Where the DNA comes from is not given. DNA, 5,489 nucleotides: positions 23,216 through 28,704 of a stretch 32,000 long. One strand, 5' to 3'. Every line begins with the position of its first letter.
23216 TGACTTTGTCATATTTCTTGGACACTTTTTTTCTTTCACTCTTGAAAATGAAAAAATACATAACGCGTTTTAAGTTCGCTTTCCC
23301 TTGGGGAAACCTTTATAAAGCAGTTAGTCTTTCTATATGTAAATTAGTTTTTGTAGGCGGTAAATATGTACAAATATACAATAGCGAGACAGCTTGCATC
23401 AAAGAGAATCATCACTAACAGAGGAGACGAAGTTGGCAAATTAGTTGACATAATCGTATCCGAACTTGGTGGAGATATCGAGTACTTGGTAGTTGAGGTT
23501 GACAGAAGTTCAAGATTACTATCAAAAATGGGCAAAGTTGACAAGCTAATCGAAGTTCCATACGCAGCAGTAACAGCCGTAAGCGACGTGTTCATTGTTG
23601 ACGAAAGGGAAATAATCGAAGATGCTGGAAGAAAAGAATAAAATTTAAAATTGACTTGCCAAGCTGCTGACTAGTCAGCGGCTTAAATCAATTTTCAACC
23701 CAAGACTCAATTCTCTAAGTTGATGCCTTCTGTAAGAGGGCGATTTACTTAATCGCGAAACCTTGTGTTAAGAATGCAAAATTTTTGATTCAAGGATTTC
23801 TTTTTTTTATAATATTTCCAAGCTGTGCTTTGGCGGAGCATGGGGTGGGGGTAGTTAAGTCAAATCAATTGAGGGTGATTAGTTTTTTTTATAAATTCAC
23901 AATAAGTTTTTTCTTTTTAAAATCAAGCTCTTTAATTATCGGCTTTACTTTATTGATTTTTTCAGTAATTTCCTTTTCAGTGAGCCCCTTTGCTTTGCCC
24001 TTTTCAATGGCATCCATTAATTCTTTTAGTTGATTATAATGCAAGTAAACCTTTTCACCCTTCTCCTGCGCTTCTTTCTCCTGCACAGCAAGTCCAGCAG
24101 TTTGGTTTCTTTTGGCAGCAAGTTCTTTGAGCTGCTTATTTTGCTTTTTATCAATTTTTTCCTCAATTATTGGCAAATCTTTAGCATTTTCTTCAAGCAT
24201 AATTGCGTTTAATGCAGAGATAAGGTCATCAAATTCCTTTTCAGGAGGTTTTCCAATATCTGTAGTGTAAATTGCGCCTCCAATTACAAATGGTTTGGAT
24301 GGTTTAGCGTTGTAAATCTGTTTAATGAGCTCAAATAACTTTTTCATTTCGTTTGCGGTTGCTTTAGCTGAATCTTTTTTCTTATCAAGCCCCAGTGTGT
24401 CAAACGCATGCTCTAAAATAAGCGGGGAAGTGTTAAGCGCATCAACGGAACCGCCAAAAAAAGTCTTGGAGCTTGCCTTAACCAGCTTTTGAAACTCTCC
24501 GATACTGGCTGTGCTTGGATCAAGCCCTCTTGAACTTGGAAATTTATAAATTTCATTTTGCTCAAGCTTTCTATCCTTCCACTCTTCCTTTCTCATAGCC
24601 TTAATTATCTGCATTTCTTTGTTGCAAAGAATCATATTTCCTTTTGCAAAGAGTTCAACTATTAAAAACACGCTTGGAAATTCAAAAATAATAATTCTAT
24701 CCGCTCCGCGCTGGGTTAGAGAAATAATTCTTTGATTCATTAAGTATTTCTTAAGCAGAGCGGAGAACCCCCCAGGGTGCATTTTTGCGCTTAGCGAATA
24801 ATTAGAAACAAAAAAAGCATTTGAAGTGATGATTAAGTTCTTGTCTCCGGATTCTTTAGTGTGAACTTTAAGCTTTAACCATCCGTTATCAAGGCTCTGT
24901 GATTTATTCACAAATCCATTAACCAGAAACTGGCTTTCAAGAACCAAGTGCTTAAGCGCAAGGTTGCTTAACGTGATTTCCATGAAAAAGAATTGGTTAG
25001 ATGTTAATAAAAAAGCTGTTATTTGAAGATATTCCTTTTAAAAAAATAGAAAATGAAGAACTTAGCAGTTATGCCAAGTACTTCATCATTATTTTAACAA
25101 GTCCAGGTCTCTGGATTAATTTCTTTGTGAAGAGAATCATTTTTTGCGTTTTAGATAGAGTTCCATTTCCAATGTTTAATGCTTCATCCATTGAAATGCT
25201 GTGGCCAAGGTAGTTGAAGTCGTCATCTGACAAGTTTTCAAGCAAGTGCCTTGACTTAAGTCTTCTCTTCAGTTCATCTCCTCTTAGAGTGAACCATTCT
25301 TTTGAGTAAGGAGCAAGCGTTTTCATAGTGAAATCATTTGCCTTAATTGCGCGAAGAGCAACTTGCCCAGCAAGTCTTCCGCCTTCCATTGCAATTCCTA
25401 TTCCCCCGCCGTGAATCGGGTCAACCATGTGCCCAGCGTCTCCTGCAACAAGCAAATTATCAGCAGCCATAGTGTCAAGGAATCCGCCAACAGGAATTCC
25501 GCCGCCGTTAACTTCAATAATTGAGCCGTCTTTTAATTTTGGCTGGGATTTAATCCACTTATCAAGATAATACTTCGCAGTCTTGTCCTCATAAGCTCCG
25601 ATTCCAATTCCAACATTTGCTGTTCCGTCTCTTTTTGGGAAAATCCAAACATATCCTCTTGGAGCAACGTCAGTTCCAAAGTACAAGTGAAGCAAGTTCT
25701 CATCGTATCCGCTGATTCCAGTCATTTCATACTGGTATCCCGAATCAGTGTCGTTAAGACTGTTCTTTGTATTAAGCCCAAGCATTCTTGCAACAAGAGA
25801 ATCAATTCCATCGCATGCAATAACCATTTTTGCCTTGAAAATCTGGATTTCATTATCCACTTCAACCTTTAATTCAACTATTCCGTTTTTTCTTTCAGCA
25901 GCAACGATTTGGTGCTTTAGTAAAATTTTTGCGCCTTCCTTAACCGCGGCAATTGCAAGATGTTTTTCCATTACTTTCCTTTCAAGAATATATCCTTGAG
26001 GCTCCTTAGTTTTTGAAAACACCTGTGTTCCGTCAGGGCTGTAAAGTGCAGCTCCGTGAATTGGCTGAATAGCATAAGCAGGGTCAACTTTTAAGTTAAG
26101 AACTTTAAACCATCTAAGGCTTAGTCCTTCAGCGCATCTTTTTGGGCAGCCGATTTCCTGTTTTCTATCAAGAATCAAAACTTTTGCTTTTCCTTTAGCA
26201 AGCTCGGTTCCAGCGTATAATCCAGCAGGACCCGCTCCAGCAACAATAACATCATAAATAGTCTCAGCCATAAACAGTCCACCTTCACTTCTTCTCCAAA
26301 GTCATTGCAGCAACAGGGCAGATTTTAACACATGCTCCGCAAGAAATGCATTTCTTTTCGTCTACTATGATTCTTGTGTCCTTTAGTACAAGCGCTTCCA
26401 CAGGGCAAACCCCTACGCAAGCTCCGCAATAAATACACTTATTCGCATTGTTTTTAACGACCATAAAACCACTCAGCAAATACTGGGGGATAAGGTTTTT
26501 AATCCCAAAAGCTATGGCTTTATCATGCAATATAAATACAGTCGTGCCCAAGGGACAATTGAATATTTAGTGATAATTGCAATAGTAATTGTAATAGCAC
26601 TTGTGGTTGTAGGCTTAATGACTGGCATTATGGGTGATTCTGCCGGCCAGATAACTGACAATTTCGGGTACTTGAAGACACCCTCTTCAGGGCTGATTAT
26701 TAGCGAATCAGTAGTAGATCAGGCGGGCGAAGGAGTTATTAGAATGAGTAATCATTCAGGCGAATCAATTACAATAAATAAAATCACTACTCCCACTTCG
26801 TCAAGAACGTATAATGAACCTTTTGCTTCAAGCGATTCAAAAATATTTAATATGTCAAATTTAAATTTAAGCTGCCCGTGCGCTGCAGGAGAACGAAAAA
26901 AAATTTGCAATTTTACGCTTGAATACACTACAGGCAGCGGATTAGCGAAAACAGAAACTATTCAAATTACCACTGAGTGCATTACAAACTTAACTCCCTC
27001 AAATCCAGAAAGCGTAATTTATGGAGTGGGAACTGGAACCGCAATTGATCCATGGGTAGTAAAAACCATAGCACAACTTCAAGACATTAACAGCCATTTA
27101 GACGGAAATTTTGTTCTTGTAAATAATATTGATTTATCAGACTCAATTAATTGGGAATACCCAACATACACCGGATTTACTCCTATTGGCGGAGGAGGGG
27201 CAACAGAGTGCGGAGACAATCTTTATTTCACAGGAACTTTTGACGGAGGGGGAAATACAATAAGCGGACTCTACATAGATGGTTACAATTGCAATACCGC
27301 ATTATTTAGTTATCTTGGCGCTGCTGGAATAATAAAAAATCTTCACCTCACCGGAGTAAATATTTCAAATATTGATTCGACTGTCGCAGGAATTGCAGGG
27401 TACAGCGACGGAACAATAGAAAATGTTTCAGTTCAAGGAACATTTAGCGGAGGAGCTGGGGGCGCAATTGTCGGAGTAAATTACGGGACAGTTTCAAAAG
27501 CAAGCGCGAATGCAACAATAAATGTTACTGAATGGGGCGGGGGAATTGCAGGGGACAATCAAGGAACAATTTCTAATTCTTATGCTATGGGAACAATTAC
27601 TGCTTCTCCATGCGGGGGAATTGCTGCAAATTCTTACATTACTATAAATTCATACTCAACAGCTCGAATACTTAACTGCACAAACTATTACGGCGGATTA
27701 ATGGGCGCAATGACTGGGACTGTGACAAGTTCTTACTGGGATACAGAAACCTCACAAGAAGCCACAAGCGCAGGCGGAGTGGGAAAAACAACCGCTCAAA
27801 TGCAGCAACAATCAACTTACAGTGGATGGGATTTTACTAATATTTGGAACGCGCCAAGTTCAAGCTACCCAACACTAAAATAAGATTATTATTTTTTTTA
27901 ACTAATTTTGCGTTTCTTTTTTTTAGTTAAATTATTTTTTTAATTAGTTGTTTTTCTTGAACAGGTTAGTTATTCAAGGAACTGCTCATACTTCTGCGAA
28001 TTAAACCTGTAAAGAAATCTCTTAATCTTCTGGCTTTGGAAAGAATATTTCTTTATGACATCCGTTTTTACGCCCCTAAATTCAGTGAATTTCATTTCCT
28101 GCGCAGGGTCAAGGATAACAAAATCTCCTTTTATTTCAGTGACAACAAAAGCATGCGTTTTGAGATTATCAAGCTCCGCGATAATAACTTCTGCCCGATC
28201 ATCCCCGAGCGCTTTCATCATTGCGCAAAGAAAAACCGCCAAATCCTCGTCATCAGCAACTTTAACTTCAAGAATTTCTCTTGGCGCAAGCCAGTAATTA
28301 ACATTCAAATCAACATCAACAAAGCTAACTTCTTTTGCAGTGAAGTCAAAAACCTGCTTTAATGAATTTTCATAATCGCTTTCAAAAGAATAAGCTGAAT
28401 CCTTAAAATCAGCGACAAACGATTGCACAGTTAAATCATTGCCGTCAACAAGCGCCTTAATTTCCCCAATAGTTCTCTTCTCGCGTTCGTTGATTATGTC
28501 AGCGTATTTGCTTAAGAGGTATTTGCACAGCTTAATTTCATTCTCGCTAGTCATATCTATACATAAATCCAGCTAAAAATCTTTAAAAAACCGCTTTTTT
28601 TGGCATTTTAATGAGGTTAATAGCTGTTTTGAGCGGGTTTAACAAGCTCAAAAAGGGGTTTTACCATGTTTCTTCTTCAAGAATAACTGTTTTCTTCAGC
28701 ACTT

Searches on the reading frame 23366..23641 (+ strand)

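Call 43: search_protein_families(library=pfam, proteins=[window:23366-23641:+], max_evalue=0.001)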
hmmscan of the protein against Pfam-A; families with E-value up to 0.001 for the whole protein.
window:23366-23641:+ (91 aa): 1 family
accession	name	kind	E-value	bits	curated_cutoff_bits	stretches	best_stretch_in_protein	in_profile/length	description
PF05239.21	PRC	-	9.3e-11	42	21.2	1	8-81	7-74/78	PRC-barrel domain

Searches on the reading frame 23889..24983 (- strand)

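Call 43: search_protein_families(library=pfam, proteins=[window:23889-24983:-], max_evalue=0.001)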
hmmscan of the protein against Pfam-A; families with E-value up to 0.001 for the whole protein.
window:23889-24983:- (364 aa): 1 family
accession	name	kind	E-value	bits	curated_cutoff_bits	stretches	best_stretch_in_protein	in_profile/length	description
PF05833.16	NFACT_N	-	4.2e-26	92.2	31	1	9-347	4-367/456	NFACT N-terminal and middle domains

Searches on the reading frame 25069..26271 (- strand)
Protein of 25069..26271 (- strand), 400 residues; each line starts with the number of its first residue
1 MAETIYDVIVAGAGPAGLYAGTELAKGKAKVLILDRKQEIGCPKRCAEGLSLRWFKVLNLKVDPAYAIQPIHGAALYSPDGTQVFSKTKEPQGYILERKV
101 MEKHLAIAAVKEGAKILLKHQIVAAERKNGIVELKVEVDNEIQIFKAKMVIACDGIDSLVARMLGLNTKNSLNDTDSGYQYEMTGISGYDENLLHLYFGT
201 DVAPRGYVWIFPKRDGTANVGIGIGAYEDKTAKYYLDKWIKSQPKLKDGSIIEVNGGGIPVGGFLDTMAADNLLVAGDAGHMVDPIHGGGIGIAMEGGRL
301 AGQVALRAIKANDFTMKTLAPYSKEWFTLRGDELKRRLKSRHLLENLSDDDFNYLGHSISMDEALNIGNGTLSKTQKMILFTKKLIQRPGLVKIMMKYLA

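Call 43: search_protein_families(library=pfam, proteins=[window:25069-26271:-], max_evalue=0.001)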
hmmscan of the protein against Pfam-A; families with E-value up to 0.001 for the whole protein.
window:25069-26271:- (400 aa): 10 families
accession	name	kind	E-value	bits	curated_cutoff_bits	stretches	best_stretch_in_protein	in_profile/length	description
PF22578.2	GGR_cat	-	5.2e-25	87.6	27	1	174-258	1-87/88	Geranylgeranyl reductase catalytic domain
PF01494.25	FAD_binding_3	-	8.9e-17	61.8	22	1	6-171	2-174/349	FAD binding domain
PF01266.30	DAO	-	1.2e-08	35.4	27.9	0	103-221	153-268/353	FAD dependent oxidoreductase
PF12831.13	FAD_oxidored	-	3.3e-07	30.4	27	1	7-162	1-151/416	FAD dependent oxidoreductase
PF03486.20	HI0933_like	-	3.4e-07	30.4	50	1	7-41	2-36/244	HI0933-like protein Rossmann domain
PF00890.30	FAD_binding_2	-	2.4e-06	27.5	20.4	1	7-50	1-44/414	FAD binding domain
PF07992.20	Pyr_redox_2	-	6.7e-06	26.2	26.1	0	6-38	1-33/291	Pyridine nucleotide-disulphide oxidoreductase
PF01946.23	Thi4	-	8.6e-05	22.3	26.2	1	6-41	18-54/235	Thi4 family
PF13450.12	NAD_binding_8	-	8.9e-05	23.1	21.9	1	10-41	1-32/68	NAD(P)-binding Rossmann-like domain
PF05834.18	Lycopene_cycl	-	0.00016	21.4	23.4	0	7-45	1-41/380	Lycopene cyclase protein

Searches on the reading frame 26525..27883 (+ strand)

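Call 43: search_protein_families(library=pfam, proteins=[window:26525-27883:+], max_evalue=0.001)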
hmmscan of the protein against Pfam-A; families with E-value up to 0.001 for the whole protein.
window:26525-27883:+ (452 aa): 2 families
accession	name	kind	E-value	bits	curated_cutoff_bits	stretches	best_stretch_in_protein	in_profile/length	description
PF04021.17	Class_IIIsignal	-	6.4e-05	23.2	23.7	1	6-29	1-24/27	Class III signal peptide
PF05342.19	Peptidase_M26_N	-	0.0001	22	27.7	1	234-305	178-250/250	M26 IgA1-specific Metallo-endopeptidase N-terminal region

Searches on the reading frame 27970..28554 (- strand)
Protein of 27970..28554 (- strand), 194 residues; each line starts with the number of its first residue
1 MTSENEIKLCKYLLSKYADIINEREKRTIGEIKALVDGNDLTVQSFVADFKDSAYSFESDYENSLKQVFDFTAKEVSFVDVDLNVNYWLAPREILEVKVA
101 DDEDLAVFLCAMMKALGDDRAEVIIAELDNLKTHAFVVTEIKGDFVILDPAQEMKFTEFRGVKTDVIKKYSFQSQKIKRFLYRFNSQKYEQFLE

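Call 43: search_protein_families(library=pfam, proteins=[window:27970-28554:-], max_evalue=0.001)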
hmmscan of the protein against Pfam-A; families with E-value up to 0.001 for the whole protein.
window:27970-28554:- (194 aa): 2 families
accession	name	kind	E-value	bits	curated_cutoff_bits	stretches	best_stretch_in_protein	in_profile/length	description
PF04473.18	DUF553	-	6e-05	23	20.5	1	74-151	46-114/140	Transglutaminase-like domain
PF24656.1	CEPT76_peptidase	-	7.6e-05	23.3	27.8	1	87-157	2-76/121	CEP76 peptidase-like domain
